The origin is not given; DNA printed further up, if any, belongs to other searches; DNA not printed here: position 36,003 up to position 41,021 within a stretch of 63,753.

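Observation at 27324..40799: Recurrent ~140-aa module (the 'ATDGYD ... TDIR ... WNPxxLP' domain), nine clear copies, candidate new domain family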

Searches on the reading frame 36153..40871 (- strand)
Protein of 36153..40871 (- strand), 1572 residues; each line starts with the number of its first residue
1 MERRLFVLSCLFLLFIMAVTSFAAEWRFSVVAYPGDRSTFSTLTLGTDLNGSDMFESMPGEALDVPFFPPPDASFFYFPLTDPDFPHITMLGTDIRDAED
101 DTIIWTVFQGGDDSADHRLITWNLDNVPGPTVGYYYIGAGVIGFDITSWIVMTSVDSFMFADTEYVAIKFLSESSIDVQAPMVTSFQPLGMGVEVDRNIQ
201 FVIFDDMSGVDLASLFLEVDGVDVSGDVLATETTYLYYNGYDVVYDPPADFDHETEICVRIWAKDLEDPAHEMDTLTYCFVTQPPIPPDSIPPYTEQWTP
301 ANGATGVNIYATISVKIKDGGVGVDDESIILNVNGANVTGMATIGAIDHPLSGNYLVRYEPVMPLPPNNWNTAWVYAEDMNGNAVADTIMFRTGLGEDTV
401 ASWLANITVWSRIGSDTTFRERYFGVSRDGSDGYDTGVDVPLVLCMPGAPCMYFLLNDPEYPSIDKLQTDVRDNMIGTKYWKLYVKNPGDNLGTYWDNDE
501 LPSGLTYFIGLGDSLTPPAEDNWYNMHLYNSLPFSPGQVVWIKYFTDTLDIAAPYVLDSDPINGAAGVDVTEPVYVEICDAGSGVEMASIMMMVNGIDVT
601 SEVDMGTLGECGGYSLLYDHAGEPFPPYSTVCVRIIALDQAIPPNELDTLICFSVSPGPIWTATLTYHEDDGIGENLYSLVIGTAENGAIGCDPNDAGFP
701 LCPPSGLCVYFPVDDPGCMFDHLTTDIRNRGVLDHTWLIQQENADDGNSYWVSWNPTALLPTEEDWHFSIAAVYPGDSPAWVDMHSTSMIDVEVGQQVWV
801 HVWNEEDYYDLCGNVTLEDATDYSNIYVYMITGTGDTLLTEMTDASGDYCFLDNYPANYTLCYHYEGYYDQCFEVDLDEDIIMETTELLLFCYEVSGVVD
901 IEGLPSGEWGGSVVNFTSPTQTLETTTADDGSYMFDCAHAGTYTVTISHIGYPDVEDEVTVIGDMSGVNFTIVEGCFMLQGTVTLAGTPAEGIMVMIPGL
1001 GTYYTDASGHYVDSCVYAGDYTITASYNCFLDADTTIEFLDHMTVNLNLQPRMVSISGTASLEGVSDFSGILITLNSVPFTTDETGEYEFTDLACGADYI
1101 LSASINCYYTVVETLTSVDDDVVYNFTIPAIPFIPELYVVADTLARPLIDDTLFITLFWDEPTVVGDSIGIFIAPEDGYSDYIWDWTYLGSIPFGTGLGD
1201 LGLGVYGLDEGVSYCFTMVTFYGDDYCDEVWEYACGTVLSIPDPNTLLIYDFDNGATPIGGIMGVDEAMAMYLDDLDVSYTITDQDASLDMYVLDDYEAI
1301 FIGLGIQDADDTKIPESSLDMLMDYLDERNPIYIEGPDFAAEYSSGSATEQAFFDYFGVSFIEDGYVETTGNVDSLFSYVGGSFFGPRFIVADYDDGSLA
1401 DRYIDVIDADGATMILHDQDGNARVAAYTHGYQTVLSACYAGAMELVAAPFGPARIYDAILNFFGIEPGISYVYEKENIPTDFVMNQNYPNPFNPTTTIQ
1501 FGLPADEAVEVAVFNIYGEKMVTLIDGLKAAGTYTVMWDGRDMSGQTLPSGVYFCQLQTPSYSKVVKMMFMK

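Call 4: search_protein_families(library=pfam, proteins=[window:36153-40871:-], max_evalue=1)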
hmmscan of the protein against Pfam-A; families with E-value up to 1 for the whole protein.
window:36153-40871:- (1572 aa): 9 families
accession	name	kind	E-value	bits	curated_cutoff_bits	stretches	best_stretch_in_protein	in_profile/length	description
PF13620.12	CarboxypepD_reg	-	6.1e-23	81.4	32.3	4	914-971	20-80/82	Carboxypeptidase regulatory-like domain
PF13715.12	CarbopepD_reg_2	-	2e-18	66.7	32.2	3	917-965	20-68/88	CarboxypepD_reg-like domain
PF17210.9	SdrD_B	-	1.4e-08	35.3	29.7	3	921-948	38-65/112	SdrD B-like domain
PF13860.13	FlgD_ig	-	3.9e-07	30.4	27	1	1497-1555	10-71/79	FlgD Ig-like domain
PF18962.6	Por_Secre_tail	-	4e-06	27.5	27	1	1489-1568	2-73/75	Secretion system C-terminal sorting domain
PF13205.12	Big_5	-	0.00019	22.6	23.6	0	289-319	1-31/105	Bacterial Ig-like domain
PF08308.17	PEGA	-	0.0026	18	20.8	0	939-962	33-56/71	PEGA domain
PF17802.7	SpaA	-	0.025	15.2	23.1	0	1080-1101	36-56/91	Prealbumin-like fold domain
PF13585.12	CHU_C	-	0.064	13.8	27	1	1507-1559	27-72/86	CHU_C Type IX secretion signal domain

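Call 5: search_protein_families(library=ncbifam, proteins=[window:36153-40871:-], max_evalue=1)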
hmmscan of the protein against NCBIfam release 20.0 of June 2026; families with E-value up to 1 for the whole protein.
window:36153-40871:- (1572 aa): 7 families
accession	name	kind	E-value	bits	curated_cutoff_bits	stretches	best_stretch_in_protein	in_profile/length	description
TIGR04183.1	Por_Secre_tail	domain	5.9e-08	32.6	23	1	1489-1569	2-70/72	T9SS type A sorting domain-containing protein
NF033707.1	T9SS_sortase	equivalog_domain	7.4e-07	27.2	420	1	1487-1561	1000-1079/1095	type IX secretion system sortase PorU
NF052345.1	S_layer_anammox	exception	0.0001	19.8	1400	1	911-993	1330-1415/1596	Kustd1514 family S-layer glycoprotein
NF005176.1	PRK06655.1-1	equivalog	0.0002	21.3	230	1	1505-1564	95-154/197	flagellar hook assembly protein FlgD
NF052323.1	T9SSA_dep_M6i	equivalog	0.0025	15.8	600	1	1488-1559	960-1026/1043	T9SS-dependent M6-like inactivated metalloprotease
NF052228.1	T9SS_PorZ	equivalog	0.0069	14.9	260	1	1471-1561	658-744/757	type IX secretion system anionic LPS delivery protein PorZ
NF009453.0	PRK12813.1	equivalog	0.0099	15.4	264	1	1530-1566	144-180/223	flagellar basal body rod modification protein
